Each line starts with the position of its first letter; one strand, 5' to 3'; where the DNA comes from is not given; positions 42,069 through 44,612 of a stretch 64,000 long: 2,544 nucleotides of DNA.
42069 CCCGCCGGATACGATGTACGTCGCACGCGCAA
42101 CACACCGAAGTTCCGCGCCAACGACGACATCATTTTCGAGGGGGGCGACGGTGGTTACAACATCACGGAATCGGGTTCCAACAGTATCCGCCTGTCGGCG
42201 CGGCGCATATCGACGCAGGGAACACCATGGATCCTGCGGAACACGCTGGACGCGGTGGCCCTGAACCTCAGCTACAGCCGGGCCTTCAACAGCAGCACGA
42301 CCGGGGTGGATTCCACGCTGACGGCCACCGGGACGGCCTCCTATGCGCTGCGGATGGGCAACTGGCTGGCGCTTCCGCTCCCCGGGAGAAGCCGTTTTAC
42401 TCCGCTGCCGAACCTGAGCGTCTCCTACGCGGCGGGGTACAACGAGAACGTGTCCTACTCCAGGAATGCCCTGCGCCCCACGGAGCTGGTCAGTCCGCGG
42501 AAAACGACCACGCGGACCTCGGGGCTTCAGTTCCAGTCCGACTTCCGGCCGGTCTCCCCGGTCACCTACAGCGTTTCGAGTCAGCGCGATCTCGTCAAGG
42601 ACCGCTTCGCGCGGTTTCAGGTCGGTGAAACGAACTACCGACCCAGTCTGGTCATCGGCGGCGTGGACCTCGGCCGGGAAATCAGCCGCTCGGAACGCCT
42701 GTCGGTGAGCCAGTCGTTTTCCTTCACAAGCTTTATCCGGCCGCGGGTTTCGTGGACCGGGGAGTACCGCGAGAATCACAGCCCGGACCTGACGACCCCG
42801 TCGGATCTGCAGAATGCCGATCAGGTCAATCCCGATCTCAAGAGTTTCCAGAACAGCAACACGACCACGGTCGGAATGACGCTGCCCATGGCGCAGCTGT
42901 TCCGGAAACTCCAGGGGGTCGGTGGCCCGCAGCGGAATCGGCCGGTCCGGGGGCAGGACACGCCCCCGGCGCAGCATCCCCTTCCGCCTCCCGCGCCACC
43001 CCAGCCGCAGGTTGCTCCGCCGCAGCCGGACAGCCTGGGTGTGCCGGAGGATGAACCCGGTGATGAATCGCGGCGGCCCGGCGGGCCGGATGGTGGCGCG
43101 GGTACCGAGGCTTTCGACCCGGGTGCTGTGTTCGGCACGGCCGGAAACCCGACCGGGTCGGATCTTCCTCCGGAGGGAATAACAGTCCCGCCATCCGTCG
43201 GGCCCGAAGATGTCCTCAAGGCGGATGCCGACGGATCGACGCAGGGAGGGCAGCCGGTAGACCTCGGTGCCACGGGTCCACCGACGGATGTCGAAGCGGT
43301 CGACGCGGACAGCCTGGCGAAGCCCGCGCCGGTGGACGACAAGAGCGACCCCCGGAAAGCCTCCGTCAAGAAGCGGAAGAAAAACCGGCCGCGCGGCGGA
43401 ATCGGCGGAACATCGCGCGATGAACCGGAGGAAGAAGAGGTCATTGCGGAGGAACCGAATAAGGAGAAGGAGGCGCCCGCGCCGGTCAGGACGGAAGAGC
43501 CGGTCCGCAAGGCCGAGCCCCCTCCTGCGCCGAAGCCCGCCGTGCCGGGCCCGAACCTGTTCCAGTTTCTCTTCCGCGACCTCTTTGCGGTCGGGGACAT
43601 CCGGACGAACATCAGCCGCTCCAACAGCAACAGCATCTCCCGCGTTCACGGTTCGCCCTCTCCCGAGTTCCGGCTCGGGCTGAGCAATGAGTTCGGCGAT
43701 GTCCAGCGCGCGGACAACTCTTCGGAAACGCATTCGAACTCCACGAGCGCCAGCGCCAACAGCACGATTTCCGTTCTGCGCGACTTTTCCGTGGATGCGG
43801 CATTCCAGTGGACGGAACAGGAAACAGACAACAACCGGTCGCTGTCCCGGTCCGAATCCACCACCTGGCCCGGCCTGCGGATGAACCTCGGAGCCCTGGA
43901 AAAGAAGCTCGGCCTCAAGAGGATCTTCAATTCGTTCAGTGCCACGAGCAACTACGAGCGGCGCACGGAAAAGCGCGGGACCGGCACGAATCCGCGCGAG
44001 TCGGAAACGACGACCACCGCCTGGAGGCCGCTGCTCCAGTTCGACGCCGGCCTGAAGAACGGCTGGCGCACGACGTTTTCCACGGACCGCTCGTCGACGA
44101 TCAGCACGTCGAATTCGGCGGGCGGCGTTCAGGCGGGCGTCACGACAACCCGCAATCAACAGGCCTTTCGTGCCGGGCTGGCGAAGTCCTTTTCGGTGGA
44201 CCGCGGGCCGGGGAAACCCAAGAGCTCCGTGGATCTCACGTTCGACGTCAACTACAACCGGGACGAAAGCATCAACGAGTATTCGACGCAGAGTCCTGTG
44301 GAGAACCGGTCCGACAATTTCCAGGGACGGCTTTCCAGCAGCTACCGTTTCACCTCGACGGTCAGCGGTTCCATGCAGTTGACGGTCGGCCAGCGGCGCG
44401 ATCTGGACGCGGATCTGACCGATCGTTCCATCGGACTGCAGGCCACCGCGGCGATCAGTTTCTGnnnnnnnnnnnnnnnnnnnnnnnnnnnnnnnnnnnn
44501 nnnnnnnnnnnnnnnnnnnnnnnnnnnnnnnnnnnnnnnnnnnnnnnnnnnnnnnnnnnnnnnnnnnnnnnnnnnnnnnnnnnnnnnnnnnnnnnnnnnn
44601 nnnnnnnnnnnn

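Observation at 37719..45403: Giant SprA/Sov-like outer-membrane protein translationally coupled to a glutaminyl-cyclase-like lipoprotein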

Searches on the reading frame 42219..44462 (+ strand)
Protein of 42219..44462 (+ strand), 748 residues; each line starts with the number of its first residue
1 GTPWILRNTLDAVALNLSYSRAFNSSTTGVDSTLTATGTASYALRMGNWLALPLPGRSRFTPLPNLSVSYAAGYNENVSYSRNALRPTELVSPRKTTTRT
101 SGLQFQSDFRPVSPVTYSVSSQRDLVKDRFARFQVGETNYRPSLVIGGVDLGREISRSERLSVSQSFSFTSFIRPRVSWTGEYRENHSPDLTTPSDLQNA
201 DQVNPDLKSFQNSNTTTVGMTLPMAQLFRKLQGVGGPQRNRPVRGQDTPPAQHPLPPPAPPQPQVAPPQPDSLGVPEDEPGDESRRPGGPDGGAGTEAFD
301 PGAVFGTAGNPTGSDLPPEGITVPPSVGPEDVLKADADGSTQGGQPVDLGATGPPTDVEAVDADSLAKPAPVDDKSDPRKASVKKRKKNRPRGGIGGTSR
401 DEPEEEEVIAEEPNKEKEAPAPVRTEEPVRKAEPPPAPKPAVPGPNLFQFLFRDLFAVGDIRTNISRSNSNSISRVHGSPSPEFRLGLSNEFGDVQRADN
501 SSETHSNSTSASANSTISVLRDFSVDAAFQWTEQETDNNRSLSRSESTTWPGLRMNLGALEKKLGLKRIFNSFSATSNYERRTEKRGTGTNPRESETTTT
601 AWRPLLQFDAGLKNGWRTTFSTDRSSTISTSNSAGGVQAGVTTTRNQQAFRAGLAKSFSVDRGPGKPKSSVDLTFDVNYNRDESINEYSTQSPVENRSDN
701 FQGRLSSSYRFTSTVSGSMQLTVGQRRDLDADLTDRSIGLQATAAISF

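Call 47: search_solved_structures(query=window:42219-44462:+, max_evalue=1, show_alignments=1)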
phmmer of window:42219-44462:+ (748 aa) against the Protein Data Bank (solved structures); distinct sequences matched with E-value up to 1: 0.
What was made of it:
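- Closest known: SprA. Different: Pairwise similarity is low (149 bits to 6H3I), and the last ~750 aa are not detectable pairwise (call 47).
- Tried and rejected: Searching PDB with the C-terminal 748 aa of SprA gave nothing (call 47).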
